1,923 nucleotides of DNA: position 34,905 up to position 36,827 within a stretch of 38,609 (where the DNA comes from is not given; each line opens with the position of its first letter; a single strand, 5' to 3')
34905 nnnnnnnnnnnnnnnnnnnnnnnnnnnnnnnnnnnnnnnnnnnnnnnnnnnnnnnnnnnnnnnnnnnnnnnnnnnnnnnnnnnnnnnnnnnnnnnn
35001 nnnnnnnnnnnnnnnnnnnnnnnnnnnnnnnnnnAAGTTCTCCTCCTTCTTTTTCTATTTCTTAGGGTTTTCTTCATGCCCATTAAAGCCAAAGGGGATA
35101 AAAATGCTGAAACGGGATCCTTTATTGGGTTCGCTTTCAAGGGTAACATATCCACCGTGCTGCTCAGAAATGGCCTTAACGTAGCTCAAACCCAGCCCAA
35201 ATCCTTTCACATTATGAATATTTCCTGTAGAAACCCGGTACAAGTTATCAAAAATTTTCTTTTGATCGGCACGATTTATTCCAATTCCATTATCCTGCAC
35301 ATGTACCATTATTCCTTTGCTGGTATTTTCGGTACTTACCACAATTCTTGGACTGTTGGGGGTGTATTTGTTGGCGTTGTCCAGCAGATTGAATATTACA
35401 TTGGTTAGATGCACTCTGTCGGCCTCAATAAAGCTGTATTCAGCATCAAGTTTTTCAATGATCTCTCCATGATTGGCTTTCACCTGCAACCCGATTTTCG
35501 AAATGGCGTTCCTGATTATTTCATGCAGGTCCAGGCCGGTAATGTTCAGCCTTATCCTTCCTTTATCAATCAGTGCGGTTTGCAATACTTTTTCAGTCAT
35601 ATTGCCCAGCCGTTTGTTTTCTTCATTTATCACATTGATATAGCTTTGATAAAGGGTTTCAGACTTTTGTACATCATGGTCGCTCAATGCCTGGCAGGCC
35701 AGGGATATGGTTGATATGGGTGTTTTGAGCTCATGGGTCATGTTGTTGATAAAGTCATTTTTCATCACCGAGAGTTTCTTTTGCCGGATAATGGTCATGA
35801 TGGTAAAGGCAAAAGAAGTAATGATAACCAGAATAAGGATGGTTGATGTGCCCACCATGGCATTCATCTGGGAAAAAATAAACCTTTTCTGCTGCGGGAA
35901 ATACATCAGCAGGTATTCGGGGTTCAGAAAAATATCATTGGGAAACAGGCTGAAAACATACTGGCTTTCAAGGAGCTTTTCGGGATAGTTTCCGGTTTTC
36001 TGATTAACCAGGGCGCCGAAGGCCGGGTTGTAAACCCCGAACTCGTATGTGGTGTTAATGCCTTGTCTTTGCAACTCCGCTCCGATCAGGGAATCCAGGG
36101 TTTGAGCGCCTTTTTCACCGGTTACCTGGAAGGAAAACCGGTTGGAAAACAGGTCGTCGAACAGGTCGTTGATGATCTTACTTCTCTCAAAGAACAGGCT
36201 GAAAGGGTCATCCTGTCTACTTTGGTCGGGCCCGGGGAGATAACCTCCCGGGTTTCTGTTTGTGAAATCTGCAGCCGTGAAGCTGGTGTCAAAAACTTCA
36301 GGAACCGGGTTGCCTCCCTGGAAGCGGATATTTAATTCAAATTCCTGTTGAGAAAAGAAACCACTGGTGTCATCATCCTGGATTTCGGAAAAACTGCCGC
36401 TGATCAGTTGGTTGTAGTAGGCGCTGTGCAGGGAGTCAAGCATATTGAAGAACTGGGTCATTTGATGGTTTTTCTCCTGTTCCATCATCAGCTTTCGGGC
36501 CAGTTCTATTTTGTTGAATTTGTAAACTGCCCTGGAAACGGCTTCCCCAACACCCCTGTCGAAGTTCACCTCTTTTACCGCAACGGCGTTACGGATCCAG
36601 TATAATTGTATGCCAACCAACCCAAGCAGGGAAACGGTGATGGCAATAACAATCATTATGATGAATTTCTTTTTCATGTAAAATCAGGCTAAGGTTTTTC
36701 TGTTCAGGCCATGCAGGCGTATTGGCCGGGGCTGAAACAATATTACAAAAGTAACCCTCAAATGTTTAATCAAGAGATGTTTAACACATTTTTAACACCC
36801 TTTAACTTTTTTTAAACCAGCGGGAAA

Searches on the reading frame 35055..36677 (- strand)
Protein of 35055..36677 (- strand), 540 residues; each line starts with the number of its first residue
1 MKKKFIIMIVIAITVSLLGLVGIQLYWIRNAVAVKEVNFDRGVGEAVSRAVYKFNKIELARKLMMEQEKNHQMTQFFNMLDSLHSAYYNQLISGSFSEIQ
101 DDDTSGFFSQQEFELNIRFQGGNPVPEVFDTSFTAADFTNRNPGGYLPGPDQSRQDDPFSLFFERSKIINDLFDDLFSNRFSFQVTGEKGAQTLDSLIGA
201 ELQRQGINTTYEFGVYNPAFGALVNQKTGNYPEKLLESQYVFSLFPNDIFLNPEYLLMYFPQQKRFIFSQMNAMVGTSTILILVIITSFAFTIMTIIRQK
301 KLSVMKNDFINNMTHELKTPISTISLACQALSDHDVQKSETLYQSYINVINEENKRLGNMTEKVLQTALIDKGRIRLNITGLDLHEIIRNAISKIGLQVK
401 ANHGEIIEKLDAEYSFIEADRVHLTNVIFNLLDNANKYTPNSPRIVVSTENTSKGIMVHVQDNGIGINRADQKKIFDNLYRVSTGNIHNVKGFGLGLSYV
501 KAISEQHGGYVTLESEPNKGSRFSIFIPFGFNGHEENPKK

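Call 26: search_protein_families(library=pfam, proteins=[window:35055-36677:-], max_evalue=0.001)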
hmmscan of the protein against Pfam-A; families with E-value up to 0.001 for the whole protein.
window:35055-36677:- (540 aa): 2 families
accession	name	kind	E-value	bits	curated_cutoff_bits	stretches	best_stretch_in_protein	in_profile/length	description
PF02518.31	HATPase_c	-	4.3e-26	92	26.4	1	420-529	2-109/111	Histidine kinase-, DNA gyrase B-, and HSP90-like ATPase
PF00512.31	HisKA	-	1.1e-13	51.5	26.9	1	305-372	1-65/66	His Kinase A (phospho-acceptor) domain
